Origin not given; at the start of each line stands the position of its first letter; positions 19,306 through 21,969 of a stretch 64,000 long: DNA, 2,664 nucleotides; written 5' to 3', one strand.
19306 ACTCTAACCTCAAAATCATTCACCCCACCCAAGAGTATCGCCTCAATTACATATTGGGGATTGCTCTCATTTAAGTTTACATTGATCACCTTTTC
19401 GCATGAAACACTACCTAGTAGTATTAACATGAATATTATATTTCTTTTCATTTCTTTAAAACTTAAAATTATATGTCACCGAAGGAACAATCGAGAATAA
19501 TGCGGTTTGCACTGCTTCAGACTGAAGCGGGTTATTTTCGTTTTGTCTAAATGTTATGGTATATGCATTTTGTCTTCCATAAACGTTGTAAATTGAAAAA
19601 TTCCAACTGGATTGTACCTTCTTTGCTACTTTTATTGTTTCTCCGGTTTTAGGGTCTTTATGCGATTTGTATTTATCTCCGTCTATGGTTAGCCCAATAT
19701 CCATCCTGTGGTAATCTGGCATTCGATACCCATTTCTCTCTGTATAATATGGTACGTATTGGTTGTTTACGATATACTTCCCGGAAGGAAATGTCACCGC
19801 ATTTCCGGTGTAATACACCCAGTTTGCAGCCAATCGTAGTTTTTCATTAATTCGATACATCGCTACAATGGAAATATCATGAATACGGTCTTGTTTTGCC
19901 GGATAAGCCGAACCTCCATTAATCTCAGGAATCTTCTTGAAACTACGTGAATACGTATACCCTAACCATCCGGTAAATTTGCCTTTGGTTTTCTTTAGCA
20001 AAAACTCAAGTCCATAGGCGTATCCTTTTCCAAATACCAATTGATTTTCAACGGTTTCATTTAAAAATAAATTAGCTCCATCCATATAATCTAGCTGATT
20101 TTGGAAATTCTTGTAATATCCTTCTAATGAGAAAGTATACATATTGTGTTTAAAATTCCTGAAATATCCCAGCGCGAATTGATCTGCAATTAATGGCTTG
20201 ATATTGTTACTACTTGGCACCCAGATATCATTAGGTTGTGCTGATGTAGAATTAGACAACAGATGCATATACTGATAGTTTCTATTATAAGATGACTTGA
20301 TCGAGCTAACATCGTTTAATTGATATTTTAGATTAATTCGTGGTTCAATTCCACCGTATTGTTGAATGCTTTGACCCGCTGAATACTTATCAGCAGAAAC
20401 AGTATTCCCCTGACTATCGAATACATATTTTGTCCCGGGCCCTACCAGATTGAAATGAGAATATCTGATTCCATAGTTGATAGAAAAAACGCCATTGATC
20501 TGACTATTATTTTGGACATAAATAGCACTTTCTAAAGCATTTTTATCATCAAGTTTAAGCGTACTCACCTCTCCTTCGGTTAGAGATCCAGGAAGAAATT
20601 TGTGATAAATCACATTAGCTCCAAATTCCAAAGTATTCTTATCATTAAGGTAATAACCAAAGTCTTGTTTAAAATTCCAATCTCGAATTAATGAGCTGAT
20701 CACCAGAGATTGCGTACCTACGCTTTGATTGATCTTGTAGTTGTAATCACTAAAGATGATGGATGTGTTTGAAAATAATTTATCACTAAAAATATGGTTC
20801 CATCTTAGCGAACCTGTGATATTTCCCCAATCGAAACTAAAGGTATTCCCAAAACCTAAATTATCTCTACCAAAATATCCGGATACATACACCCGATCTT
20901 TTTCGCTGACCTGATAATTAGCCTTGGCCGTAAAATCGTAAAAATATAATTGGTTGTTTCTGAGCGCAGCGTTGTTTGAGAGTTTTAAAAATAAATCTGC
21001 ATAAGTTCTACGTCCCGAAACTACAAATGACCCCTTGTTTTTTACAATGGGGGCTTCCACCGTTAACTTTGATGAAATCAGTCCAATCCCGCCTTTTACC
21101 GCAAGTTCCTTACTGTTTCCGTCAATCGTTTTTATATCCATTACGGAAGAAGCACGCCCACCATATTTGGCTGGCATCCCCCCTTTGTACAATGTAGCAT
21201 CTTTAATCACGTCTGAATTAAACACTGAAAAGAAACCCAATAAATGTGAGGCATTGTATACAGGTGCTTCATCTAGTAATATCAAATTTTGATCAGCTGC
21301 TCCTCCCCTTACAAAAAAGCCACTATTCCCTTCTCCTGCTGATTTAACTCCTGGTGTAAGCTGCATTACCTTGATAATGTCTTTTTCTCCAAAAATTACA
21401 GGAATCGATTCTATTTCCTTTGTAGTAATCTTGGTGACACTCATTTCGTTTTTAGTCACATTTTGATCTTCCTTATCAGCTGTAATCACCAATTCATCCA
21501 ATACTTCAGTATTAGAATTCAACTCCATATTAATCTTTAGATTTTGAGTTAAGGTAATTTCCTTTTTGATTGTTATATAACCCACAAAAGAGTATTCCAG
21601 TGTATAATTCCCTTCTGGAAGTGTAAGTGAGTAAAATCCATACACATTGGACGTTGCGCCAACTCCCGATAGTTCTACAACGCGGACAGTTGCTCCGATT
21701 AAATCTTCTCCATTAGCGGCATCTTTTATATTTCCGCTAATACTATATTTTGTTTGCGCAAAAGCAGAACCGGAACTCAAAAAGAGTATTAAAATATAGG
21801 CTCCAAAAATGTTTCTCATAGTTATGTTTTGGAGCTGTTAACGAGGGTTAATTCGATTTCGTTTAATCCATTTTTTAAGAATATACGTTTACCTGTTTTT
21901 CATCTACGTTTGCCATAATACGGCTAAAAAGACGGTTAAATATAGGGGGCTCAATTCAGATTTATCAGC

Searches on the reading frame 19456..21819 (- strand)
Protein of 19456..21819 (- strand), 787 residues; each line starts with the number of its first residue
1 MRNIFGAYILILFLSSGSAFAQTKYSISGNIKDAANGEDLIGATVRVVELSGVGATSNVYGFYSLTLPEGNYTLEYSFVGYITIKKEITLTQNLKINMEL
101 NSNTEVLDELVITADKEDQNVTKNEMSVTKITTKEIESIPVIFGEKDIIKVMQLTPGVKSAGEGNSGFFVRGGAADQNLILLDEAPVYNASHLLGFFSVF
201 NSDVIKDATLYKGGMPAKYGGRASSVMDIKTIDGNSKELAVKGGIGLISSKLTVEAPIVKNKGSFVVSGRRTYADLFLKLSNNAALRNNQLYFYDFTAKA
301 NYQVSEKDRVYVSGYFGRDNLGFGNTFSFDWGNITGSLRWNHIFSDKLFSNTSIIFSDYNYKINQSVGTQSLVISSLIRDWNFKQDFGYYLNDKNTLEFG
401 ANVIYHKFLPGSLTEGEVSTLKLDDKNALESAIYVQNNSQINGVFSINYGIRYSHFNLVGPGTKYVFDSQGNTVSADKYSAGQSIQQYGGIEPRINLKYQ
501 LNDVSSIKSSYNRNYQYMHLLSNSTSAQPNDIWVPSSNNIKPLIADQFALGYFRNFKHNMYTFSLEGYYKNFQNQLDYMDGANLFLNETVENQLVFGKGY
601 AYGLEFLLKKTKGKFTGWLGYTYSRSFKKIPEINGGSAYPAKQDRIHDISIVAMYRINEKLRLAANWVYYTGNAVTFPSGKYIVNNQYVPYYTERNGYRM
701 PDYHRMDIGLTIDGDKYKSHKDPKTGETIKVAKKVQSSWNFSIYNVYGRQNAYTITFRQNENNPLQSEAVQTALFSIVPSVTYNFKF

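Call 28: search_protein_families(library=pfam, proteins=[window:19456-21819:-], max_evalue=0.001)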
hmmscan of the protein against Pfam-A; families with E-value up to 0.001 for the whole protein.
window:19456-21819:- (787 aa): 4 families
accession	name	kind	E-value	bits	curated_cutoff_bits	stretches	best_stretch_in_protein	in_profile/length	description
PF13715.12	CarbopepD_reg_2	-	4.2e-17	62.4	32.2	1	27-112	1-88/88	CarboxypepD_reg-like domain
PF00593.30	TonB_dep_Rec_b-barrel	-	2.8e-16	60.9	27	1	289-712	17-421/436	TonB dependent receptor-like, beta-barrel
PF13620.12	CarboxypepD_reg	-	1.4e-10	41.8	32.3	1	26-97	1-78/82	Carboxypeptidase regulatory-like domain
PF07715.20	Plug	-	1.5e-10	41.9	23.9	1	124-224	5-104/107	TonB-dependent Receptor Plug Domain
